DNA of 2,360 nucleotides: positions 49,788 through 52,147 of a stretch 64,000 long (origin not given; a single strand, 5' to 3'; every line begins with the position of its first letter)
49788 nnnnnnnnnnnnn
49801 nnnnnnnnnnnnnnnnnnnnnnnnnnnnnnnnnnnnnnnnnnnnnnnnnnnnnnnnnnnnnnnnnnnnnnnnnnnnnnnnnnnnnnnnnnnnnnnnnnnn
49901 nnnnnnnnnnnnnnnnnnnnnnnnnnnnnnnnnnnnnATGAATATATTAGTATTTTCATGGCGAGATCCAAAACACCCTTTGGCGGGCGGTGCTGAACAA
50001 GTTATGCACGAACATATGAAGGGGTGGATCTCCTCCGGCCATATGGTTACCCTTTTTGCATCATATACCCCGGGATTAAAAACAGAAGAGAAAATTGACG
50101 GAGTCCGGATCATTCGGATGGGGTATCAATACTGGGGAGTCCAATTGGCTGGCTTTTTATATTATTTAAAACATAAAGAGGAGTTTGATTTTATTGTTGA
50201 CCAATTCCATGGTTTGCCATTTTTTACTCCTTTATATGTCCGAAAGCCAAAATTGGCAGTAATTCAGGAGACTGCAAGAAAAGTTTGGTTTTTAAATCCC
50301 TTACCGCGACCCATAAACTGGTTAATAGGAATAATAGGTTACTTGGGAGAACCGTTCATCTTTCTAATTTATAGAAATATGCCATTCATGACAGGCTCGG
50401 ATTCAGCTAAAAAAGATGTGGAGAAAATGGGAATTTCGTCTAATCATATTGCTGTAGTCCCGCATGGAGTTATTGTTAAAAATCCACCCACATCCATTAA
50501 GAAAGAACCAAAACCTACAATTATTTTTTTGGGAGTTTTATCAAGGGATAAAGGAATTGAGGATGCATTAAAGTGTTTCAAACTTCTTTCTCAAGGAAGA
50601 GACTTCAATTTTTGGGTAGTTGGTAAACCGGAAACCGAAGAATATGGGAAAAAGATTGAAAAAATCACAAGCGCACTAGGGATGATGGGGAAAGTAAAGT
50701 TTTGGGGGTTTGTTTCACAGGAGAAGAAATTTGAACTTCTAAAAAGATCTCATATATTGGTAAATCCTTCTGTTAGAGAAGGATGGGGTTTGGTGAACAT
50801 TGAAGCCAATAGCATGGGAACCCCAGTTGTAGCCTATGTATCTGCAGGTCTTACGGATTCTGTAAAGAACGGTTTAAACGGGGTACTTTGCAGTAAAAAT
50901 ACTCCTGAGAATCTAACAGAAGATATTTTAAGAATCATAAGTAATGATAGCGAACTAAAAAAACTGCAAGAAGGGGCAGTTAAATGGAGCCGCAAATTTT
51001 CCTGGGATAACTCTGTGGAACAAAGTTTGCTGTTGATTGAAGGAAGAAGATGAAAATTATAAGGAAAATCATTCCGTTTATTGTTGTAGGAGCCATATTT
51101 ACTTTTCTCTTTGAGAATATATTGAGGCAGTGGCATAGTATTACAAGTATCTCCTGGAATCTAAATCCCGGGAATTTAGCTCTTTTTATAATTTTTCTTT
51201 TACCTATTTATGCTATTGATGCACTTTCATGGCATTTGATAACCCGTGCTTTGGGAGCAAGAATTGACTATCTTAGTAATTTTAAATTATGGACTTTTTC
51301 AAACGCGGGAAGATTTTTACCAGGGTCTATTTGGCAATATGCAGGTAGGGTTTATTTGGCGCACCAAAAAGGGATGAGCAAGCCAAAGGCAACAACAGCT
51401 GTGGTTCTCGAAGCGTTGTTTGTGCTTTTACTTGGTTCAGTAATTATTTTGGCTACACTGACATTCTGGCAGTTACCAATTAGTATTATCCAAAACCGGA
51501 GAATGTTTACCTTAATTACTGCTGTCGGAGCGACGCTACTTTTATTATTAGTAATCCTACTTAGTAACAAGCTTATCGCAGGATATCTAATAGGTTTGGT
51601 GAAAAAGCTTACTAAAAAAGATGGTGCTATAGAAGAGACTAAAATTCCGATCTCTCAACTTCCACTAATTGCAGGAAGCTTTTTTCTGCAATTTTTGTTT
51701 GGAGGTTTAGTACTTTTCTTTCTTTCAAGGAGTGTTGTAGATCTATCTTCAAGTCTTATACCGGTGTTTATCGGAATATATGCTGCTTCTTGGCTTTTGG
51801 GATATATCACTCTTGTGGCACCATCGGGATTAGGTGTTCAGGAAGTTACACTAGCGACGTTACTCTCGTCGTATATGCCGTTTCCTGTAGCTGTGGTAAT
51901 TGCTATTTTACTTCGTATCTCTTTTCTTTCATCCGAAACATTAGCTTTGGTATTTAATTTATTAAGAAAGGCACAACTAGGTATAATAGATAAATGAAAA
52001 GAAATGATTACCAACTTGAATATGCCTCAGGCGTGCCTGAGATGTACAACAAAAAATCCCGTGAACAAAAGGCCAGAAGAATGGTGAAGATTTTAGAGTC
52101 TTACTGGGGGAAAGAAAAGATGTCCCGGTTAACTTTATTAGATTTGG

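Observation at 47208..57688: Ten-gene co-directional module combining MBOAT + DHHW/SGNH partner with GT4s, a flippase-like protein, two methyltransferases, an epimerase and a lectin-domain GT-C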

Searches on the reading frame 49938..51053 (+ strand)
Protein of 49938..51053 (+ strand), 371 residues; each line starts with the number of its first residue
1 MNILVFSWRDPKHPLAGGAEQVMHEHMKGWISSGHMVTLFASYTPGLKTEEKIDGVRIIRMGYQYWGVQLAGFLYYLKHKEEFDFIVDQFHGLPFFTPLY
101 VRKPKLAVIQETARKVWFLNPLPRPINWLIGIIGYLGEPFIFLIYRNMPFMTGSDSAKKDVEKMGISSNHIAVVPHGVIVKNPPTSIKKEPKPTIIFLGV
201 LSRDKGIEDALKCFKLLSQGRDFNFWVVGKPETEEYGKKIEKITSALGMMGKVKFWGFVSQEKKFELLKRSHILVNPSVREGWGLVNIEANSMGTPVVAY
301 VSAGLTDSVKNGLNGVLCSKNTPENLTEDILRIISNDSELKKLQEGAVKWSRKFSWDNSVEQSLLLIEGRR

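Call 3: search_protein_families(library=pfam, proteins=[window:49938-51053:+], max_evalue=0.01)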
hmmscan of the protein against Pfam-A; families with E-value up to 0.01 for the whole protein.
window:49938-51053:+ (371 aa): 5 families
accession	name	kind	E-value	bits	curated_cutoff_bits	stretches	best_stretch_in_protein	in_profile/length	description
PF00534.26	Glycos_transf_1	-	8.5e-34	117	26.4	1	186-349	9-171/172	Glycosyl transferases group 1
PF13692.12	Glyco_trans_1_4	-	3.2e-26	92.7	27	1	192-336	1-142/142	Glycosyl transferases group 1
PF20706.3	GT4-conflict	-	3.7e-12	46.4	26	1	181-315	186-326/385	Family 4 Glycosyltransferase in conflict systems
PF13439.12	Glyco_transf_4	-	3.8e-07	30.7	28.5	1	17-178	2-166/170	Glycosyltransferase Family 4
PF13579.12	Glyco_trans_4_4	-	0.0073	17.1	29.7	0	17-90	1-79/158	Glycosyl transferase 4-like domain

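Call 4: search_protein_families(library=ncbifam, proteins=[window:49938-51053:+], max_evalue=0.01)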
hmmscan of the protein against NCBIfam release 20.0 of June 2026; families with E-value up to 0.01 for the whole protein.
window:49938-51053:+ (371 aa): 34 families (the best 25 are shown)
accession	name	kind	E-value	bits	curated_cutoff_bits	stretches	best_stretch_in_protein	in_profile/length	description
TIGR03449.1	mycothiol_MshA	equivalog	2.8e-22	79.2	462.5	1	197-363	225-396/406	D-inositol-3-phosphate glycosyltransferase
NF041876.1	EPS_EpsE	equivalog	2.9e-22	79.5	400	1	174-354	191-380/389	exopolysaccharide biosynthesis GT4 family glycosyltransferase EpsE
NF041010.1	glycosy_Agl16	equivalog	5.5e-21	74.8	575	1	153-359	140-340/352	glycosylation protein Agl16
NF046085.1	XrtY_assoc_Gly1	equivalog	8.8e-20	70.9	400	1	150-350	164-363/387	XrtY-associated glycosyltransferase XYAG1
NF038295.1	EPS_HpsP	equivalog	1.4e-18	67.1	550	1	160-363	168-380/388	hormogonium polysaccharide biosynthesis glycosyltransferase HpsP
TIGR03999.1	thiol_BshA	equivalog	8e-17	61.2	273.7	1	193-362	200-365/375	N-acetyl-alpha-D-glucosaminyl L-malate synthase BshA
TIGR02149.1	glgA_Coryne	subfamily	9.4e-17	61.2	302.4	1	191-364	203-384/391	glycogen synthase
TIGR04157.1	glyco_rSAM_CFB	subfamily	3.9e-14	52.5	400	1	192-345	227-383/406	TIGR04157 family glycosyltransferase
TIGR04047.1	MSMEG_0565_glyc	hypoth_equivalog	7.6e-14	51.6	259.85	1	234-363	239-367/373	MSMEG_0565 family glycosyltransferase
NF047880.1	glyco_SdgA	exception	9.4e-14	50.8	800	1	157-357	279-477/488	serine-aspartate repeat adhesin O-glycosyltransferase SdgA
NF053787.1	GlcN_PG_synth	equivalog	9.5e-13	47.7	480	1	193-362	198-351/361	N-acetylglucosaminyl phosphatidylglycerol synthase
NF012028.0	PRK15484.1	subfamily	1.9e-12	47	618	1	192-360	193-368/380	lipopolysaccharide N-acetylglucosaminyltransferase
TIGR02472.1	sucr_P_syn_N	equivalog_domain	1.9e-11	43.5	576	1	269-365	339-436/439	sucrose-phosphate synthase, putative, glycosyltransferase domain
NF007396.0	PRK09922.1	equivalog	4.7e-11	42.2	385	1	154-341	143-331/361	lipopolysaccharide 1,6-galactosyltransferase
NF038229.1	Glyco4_Geo_Pelo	equivalog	3.4e-10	39.5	400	1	167-337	131-302/338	GPMC system family 4 glycosyltransferase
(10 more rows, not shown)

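Call 66: search_solved_structures(query=window:49938-51053:+, max_evalue=1e-8)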
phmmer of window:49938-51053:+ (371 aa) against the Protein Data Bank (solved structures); distinct sequences matched with E-value up to 1e-8: 18.
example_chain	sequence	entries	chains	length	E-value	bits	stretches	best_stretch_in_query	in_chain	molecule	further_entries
2bis_A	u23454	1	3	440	8.7e-12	47.9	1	193-363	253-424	GLGA GLYCOGEN SYNTHASE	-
3fro_A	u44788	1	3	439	8.7e-12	47.9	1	193-363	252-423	GlgA glycogen synthase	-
3l01_A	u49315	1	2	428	1.1e-11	47.6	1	193-362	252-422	GlgA glycogen synthase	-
9v0l_A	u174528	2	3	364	2.3e-10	43.3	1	186-337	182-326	tetrahydrobiopterin glucosyltransferases | tetrahydrobiopterin glucosyltransferase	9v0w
3c4q_A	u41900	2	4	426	5.1e-10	42.1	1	195-362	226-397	Predicted glycosyltransferases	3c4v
3c48_A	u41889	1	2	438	5.3e-10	42.1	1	195-362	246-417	Predicted glycosyltransferases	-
8dvz_A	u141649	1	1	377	2.5e-09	39.8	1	192-341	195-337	N, N'-diacetylbacillosaminyl-diphospho-undecaprenol alpha-1,3-N-acetylgalactosaminyltransf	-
9m88_C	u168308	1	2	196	4.3e-09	39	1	193-355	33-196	Glycogen synthase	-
2bfw_A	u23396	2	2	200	4.6e-09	39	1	193-355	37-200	GLGA GLYCOGEN SYNTHASE | PGS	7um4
8dvw_A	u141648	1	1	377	5.3e-09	38.8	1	192-341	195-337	N, N'-diacetylbacillosaminyl-diphospho-undecaprenol alpha-1,3-N-acetylgalactosaminyltransf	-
7w41_A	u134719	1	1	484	6.5e-09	38.5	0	193-359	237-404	Gastrin-releasing peptide receptor,GlgA glycogen synthase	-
8dqd_A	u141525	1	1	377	6.6e-09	38.5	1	192-341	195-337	N, N'-diacetylbacillosaminyl-diphospho-undecaprenol alpha-1,3-N-acetylgalactosaminyltransf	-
7qsg_A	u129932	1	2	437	7e-09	38.4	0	146-366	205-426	D-inositol 3-phosphate glycosyltransferase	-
6e59_A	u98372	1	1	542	8.2e-09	38.1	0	193-362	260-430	Substance-P receptor, GlgA glycogen synthase, Substance-P receptor chimera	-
6lfl_A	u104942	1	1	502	8.4e-09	38.1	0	193-361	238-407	C-X-C chemokine receptor type 2,GlgA glycogen synthase,C-X-C chemokine receptor type 2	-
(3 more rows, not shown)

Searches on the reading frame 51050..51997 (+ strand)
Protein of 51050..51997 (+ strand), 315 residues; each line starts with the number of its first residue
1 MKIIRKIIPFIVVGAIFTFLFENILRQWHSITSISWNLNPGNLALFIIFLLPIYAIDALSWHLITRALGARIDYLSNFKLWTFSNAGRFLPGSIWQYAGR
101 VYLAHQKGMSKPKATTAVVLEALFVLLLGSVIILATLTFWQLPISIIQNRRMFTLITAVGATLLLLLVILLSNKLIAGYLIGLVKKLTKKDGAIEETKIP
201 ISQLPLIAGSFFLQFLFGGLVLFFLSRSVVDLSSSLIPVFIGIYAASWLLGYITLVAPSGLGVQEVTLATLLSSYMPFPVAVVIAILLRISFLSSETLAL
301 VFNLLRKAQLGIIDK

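Call 3: search_protein_families(library=pfam, proteins=[window:51050-51997:+], max_evalue=0.01)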
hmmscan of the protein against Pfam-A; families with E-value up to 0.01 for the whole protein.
window:51050-51997:+ (315 aa): 1 family
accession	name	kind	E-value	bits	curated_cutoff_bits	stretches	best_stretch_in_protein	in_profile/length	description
PF03706.18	LPG_synthase_TM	-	2.4e-21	77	33.4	1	10-290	5-292/302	Lysylphosphatidylglycerol synthase TM region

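Call 4: search_protein_families(library=ncbifam, proteins=[window:51050-51997:+], max_evalue=0.01)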
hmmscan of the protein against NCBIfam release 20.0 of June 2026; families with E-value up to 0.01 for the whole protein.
window:51050-51997:+ (315 aa): 0 families

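Call 32: find_homologous_proteins(query=window:51050-51997:+)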
Query window:51050-51997:+ (315 aa): 40 proteins with E <= 0.001 among 8000 candidates.
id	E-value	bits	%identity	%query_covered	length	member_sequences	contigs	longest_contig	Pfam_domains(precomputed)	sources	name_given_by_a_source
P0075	2.5e-190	650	100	100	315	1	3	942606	PF03706.19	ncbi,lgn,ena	-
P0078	7.4e-122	425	66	97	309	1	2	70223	PF03706.19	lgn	-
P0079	4.7e-116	406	62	98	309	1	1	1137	PF03706.19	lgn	-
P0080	3.3e-106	373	58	97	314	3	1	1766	PF03706.19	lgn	-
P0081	7.2e-84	300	53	96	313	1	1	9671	PF03706.19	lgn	-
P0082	1.7e-74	269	46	96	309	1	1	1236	PF03706.19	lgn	-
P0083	1.2e-73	266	46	97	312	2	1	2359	PF03706.19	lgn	-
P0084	1.1e-72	263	45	93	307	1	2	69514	PF03706.19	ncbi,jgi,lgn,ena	-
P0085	7.2e-71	257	45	96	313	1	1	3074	PF03706.19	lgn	-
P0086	9.1e-71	257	48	95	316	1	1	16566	PF03706.19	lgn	-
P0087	1.3e-70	257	50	81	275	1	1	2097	PF03706.19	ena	-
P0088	8.8e-70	254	43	99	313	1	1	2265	PF03706.19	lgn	-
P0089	2.1e-69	253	45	91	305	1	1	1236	PF03706.19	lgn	-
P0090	1.0e-65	240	42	95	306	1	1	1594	PF03706.19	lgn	-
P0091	1.8e-65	240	43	97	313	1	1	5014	PF03706.19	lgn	-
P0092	1.3e-64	237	42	95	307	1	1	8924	PF03706.19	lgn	-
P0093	4.3e-64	235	44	93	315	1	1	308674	PF03706.19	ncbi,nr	ncbi:MAG: lysylphosphatidylglycerol synthase domain-containing protein [Candidatus Daviesbacteria ba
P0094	7.2e-64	234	43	91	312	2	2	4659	PF03706.19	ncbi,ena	-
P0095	3.5e-63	232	44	88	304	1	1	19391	PF03706.19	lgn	-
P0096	7.8e-63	231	41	95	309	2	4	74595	PF03706.19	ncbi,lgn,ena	-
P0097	1.2e-61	227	43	99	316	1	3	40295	PF03706.19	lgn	-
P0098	4.1e-61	225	40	95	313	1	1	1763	PF03706.19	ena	-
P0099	4.9e-61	225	43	89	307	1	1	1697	PF03706.19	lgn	-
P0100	5.4e-61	225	42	87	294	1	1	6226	PF03706.19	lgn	-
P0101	6.1e-61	225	40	97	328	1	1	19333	PF03706.19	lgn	-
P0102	9.1e-59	218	45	97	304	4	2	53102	PF03706.19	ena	-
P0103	2.0e-58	216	44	96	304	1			PF03706.19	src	-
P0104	2.1e-58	216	39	92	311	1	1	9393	PF03706.19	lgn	-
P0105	7.3e-58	215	42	83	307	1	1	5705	PF03706.19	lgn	-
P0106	2.1e-50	190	39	96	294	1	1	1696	PF03706.19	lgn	-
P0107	2.7e-48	183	39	97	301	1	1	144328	PF03706.19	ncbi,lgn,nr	ncbi:MAG: lysylphosphatidylglycerol synthase domain-containing protein [Candidatus Daviesbacteria ba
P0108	5.7e-48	182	40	95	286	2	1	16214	PF03706.19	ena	-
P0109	2.7e-34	137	32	87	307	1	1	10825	PF03706.19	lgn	-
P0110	9.7e-19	86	25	85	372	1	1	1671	PF03706.19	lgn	-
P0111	7.5e-18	83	26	95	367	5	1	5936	PF03706.19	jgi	jgi:glycosyltransferase 2 family protein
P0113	3.4e-8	52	20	97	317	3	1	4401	PF03706.19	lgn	-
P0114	3.6e-8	51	25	82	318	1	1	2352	PF03706.19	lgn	-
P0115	1.7e-5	43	22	83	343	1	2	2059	PF03706.19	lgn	-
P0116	3.2e-5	42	37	16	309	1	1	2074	PF03706.19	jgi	-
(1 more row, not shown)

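Call 33: find_encoding_contigs(protein=P0084, flank=10000, max_places=1)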
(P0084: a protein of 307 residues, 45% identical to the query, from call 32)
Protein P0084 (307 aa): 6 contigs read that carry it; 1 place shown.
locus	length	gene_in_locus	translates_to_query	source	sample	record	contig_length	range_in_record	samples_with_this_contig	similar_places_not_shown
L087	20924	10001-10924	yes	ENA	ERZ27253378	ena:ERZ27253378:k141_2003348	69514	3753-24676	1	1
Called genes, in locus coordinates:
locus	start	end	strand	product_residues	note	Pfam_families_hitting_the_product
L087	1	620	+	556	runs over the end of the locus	PF02366:PMT, PF13231:PMT_2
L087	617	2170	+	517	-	PF02366:PMT (weak), PF13231:PMT_2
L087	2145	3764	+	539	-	PF02366:PMT, PF13231:PMT_2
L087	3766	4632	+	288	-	PF00535:Glycos_transf_2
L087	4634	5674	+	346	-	PF13439:Glyco_transf_4, PF00534:Glycos_transf_1, PF13692:Glyco_trans_1_4, PF20706:GT4-conflict (weak), PF13524:Glyco_trans_1_2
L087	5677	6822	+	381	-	PF04188:Mannosyl_trans2 (weak)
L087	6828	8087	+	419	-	PF01943:Polysacc_synt, PF13440:Polysacc_synt_3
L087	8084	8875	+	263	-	PF00535:Glycos_transf_2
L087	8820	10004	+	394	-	PF13439:Glyco_transf_4, PF20706:GT4-conflict, PF00534:Glycos_transf_1, PF13692:Glyco_trans_1_4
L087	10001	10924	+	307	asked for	PF03706:LPG_synthase_TM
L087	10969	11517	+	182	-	PF18915:DUF5667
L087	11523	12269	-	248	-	PF05219:DREV (weak), PF13489:Methyltransf_23, PF01209:Ubie_methyltran, PF06325:PrmA, PF08241:Methyltransf_11, PF08242:Methyltransf_12, PF13649:Methyltransf_25, PF13847:Methyltransf_31, +2 more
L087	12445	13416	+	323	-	PF01073:3Beta_HSD, PF01370:Epimerase, PF02719:Polysacc_synt_2, PF04321:RmlD_sub_bind, PF05368:NmrA, PF13460:NAD_binding_10, PF16363:GDP_Man_Dehyd, PF07993:NAD_binding_4, +1 more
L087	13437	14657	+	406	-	PF13439:Glyco_transf_4, PF13477:Glyco_trans_4_2, PF13579:Glyco_trans_4_4, PF00534:Glycos_transf_1, PF13692:Glyco_trans_1_4, PF13524:Glyco_trans_1_2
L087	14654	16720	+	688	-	PF13231:PMT_2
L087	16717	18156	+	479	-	PF13231:PMT_2 (weak)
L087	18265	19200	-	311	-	PF00535:Glycos_transf_2, PF10111:Glyco_tranf_2_2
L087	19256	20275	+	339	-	PF00535:Glycos_transf_2, PF13641:Glyco_tranf_2_3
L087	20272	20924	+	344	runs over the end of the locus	PF00535:Glycos_transf_2, PF10111:Glyco_tranf_2_2, PF13506:Glyco_transf_21 (weak), PF13641:Glyco_tranf_2_3, PF13632:Glyco_trans_2_3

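Call 34: find_encoding_contigs(protein=P0093, flank=10000, max_places=1)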
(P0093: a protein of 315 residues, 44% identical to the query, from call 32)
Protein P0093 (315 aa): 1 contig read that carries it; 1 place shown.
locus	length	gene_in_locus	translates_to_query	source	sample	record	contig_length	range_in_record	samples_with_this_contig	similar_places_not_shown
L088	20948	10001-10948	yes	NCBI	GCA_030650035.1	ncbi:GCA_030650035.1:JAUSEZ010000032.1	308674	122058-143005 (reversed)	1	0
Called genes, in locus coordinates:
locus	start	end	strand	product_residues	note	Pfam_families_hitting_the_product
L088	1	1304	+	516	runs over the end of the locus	PF13231:PMT_2 (weak)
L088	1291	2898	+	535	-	PF02366:PMT, PF13231:PMT_2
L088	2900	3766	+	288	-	PF00535:Glycos_transf_2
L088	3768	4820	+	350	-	PF13439:Glyco_transf_4 (weak), PF00534:Glycos_transf_1, PF13524:Glyco_trans_1_2 (weak), PF13692:Glyco_trans_1_4, PF20706:GT4-conflict (weak)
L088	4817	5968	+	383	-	-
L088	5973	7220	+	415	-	PF01943:Polysacc_synt, PF13440:Polysacc_synt_3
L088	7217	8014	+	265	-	PF00535:Glycos_transf_2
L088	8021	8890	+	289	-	PF00892:EamA, PF05653:Mg_trans_NIPA (weak), PF00892:EamA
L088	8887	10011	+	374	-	PF13439:Glyco_transf_4, PF20706:GT4-conflict, PF00534:Glycos_transf_1, PF13692:Glyco_trans_1_4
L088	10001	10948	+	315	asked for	PF03706:LPG_synthase_TM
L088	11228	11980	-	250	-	PF00398:RrnaAD (weak), PF13489:Methyltransf_23, PF01209:Ubie_methyltran, PF06325:PrmA (weak), PF08241:Methyltransf_11, PF08242:Methyltransf_12, PF13649:Methyltransf_25, PF13847:Methyltransf_31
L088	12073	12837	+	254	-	PF05401:NodS (weak), PF13489:Methyltransf_23, PF02353:CMAS (weak), PF13847:Methyltransf_31, PF08241:Methyltransf_11, PF08242:Methyltransf_12, PF13649:Methyltransf_25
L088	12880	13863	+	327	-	PF01073:3Beta_HSD, PF01370:Epimerase, PF02719:Polysacc_synt_2 (weak), PF04321:RmlD_sub_bind, PF05368:NmrA, PF07993:NAD_binding_4, PF13460:NAD_binding_10, PF16363:GDP_Man_Dehyd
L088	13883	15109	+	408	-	PF13439:Glyco_transf_4, PF13477:Glyco_trans_4_2, PF13579:Glyco_trans_4_4, PF00534:Glycos_transf_1, PF13692:Glyco_trans_1_4, PF13524:Glyco_trans_1_2 (weak)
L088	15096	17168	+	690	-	PF13231:PMT_2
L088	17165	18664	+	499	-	PF13231:PMT_2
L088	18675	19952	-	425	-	PF00070:Pyr_redox (faint), PF01266:DAO, PF01593:Amino_oxidase, PF07992:Pyr_redox_2 (faint), PF13450:NAD_binding_8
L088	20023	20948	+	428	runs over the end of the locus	PF13231:PMT_2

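Call 35: find_encoding_contigs(protein=P0086, flank=10000, max_places=1)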
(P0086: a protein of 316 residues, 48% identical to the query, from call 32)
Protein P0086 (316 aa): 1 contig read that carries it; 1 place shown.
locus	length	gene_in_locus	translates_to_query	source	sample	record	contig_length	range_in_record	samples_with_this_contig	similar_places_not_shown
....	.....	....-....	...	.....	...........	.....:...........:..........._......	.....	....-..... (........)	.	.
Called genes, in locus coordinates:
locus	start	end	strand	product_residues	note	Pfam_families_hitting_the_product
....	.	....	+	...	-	?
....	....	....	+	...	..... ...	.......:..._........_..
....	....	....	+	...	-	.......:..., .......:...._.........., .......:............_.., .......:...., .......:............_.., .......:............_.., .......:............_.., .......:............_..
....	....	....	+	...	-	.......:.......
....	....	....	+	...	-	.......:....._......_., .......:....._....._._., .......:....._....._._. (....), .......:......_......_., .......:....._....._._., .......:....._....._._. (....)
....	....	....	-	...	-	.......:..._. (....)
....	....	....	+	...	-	-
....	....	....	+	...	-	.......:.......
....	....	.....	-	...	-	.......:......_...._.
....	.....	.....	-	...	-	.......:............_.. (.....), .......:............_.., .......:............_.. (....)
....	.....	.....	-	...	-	-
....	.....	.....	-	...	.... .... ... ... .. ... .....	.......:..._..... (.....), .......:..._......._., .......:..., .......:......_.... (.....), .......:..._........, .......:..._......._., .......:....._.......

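Call 65: search_solved_structures(query=window:51050-51997:+, max_evalue=1)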
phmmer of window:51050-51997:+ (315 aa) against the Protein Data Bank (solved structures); distinct sequences matched with E-value up to 1: 0.
